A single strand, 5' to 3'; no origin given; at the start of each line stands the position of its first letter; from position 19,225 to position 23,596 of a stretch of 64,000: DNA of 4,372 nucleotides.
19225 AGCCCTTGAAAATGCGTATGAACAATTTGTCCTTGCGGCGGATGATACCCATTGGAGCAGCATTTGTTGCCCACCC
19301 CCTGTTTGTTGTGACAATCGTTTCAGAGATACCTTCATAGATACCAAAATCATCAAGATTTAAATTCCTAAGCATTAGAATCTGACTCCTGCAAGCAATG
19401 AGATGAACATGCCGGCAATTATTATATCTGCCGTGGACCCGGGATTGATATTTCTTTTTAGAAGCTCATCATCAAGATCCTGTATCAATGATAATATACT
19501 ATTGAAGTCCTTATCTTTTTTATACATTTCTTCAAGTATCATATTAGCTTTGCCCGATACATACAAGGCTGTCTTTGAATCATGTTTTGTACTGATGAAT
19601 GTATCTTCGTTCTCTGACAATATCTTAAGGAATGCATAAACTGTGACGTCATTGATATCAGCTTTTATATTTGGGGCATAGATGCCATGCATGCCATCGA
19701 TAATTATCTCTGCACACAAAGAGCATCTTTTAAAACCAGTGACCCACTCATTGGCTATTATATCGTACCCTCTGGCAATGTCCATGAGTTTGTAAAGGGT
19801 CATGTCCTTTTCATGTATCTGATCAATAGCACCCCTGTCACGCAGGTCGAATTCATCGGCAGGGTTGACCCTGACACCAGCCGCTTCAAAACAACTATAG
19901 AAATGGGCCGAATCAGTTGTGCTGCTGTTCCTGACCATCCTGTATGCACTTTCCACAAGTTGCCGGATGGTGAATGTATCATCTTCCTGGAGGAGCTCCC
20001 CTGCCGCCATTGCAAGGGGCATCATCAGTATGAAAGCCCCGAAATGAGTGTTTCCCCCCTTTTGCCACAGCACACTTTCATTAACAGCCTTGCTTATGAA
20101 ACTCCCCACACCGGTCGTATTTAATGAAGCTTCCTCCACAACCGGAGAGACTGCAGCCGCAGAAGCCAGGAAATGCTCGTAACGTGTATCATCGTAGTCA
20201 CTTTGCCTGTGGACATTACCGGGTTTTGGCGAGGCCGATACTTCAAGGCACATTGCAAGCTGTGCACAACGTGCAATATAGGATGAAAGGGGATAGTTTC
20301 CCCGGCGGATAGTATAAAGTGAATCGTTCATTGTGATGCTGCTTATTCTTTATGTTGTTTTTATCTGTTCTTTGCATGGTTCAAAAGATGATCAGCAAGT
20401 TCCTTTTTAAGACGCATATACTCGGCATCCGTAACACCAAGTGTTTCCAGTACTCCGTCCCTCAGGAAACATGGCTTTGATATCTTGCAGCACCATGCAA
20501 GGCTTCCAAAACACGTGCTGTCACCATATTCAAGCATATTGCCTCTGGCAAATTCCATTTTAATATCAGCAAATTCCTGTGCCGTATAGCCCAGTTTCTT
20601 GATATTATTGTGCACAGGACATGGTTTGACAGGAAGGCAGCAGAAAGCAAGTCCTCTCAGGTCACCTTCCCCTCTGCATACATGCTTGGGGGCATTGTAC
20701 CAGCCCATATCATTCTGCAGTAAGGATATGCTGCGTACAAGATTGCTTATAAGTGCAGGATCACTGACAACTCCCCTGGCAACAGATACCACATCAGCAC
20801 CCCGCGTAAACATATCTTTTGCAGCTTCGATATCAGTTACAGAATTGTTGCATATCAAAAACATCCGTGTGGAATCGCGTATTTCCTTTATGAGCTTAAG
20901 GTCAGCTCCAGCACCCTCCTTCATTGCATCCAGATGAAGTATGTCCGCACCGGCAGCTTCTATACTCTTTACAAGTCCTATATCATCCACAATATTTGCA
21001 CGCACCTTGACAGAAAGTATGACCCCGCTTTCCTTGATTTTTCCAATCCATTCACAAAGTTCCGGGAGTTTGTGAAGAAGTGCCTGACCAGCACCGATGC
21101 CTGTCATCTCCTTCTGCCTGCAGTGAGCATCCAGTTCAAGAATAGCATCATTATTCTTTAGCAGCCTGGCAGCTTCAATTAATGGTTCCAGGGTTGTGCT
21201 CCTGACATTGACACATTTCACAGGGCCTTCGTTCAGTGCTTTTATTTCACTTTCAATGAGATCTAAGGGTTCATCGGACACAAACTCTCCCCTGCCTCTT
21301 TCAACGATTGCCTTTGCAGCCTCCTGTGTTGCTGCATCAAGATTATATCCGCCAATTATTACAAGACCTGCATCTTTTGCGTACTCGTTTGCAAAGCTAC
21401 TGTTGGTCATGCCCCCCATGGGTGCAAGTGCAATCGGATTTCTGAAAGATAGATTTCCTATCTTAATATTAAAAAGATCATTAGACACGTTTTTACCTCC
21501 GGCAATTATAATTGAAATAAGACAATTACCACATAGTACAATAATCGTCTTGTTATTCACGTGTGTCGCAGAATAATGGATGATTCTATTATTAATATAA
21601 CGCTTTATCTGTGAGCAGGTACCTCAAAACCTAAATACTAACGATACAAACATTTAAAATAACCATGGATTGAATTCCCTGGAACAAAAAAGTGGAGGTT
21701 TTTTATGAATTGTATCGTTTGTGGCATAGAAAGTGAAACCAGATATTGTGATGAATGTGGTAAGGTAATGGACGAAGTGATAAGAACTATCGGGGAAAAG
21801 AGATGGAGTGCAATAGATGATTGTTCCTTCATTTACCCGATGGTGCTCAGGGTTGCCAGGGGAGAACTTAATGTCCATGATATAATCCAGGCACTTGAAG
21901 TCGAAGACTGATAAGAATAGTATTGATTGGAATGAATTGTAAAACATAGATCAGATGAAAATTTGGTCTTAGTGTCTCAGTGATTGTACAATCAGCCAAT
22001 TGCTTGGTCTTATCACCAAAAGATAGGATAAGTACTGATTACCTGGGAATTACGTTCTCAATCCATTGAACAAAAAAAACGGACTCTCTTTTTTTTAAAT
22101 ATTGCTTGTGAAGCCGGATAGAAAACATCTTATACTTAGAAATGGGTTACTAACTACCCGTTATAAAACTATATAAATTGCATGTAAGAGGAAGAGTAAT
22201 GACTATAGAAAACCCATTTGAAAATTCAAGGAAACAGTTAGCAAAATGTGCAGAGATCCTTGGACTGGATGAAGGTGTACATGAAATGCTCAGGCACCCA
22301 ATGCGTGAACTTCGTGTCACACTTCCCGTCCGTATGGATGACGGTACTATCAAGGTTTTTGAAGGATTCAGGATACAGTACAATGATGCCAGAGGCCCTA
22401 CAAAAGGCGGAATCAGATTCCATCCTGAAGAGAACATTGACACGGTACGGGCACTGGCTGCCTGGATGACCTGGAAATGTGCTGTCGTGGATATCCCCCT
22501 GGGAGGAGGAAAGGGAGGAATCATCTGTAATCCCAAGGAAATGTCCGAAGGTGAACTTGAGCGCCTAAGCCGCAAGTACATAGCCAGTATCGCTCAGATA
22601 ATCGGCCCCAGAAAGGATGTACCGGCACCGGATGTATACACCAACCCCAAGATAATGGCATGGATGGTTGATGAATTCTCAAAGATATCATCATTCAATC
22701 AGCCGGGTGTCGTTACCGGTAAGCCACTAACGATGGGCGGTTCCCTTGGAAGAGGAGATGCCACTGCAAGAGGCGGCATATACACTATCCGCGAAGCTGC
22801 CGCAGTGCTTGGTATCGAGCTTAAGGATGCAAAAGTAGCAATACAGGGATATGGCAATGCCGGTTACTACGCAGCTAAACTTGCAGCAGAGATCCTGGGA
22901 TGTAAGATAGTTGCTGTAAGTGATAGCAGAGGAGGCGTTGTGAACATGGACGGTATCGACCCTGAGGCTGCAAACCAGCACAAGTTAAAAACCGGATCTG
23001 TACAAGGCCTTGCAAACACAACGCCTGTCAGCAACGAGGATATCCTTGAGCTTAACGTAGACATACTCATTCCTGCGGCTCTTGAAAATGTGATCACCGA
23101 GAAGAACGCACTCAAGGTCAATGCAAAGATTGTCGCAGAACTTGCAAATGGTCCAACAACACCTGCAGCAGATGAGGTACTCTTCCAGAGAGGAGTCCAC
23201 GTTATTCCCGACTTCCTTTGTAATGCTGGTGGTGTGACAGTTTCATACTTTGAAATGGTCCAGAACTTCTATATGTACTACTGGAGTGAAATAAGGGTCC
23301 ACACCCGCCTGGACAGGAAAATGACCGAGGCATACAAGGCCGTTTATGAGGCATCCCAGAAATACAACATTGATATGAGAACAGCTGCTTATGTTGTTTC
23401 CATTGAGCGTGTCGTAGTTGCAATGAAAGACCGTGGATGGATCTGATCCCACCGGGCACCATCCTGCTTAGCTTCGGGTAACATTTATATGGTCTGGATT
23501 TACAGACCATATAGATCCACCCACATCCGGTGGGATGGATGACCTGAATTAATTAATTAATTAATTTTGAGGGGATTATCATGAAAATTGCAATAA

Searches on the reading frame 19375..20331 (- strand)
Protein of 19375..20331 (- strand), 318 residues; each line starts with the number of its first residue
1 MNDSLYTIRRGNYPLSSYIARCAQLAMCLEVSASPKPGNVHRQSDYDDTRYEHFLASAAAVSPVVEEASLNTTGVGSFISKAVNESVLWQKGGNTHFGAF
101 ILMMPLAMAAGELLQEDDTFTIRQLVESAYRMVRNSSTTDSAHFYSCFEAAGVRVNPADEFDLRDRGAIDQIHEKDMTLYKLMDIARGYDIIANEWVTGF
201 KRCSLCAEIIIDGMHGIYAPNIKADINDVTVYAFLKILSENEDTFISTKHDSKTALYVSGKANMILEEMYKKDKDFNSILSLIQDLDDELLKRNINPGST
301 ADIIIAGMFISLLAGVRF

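Call 60: search_protein_families(library=pfam, proteins=[window:19375-20331:-], max_evalue=0.00001)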
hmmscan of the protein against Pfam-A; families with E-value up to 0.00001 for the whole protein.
window:19375-20331:- (318 aa): 1 family
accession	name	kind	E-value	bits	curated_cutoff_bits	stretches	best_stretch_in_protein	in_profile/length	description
PF01874.21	CitG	-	2.8e-71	240.9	27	1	20-310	1-283/284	ATP:dephospho-CoA triphosphoribosyl transferase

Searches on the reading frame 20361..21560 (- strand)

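Call 60: search_protein_families(library=pfam, proteins=[window:20361-21560:-], max_evalue=0.00001)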
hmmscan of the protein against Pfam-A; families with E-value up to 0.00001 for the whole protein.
window:20361-21560:- (399 aa): 3 families
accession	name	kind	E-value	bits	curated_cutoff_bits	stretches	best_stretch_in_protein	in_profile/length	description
PF01207.24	Dus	-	6.8e-11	42.3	20.4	1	117-273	58-226/311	Dihydrouridine synthase (Dus)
PF00478.31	IMPDH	-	3.5e-07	30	25.6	1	36-263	30-175/345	IMP dehydrogenase / GMP reductase domain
PF00977.27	His_biosynth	-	1e-06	28.8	23.6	1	194-277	32-118/228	Histidine biosynthesis protein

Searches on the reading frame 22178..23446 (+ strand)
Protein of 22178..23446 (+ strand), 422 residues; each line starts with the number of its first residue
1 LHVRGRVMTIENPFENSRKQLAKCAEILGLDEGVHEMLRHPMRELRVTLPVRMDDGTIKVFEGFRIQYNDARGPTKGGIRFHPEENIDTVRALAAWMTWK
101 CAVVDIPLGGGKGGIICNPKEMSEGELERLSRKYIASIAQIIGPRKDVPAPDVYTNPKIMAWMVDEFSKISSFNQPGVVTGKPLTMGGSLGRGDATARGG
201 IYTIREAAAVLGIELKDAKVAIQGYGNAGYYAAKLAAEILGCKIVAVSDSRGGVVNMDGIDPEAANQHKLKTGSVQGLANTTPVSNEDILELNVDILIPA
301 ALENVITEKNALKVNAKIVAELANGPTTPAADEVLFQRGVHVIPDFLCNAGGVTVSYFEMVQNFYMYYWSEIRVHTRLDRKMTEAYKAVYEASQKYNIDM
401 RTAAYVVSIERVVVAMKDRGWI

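Call 60: search_protein_families(library=pfam, proteins=[window:22178-23446:+], max_evalue=0.00001)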
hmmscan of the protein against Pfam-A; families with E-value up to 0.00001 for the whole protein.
window:22178-23446:+ (422 aa): 2 families
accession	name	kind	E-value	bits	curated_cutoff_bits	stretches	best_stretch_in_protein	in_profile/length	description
PF00208.27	ELFV_dehydrog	-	1.5e-78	264.2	23.4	1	187-420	1-241/241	Glutamate/Leucine/Phenylalanine/Valine dehydrogenase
PF02812.23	ELFV_dehydrog_N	-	1e-57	193.9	25.3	1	41-169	1-129/129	Glu/Leu/Phe/Val dehydrogenase, dimerisation domain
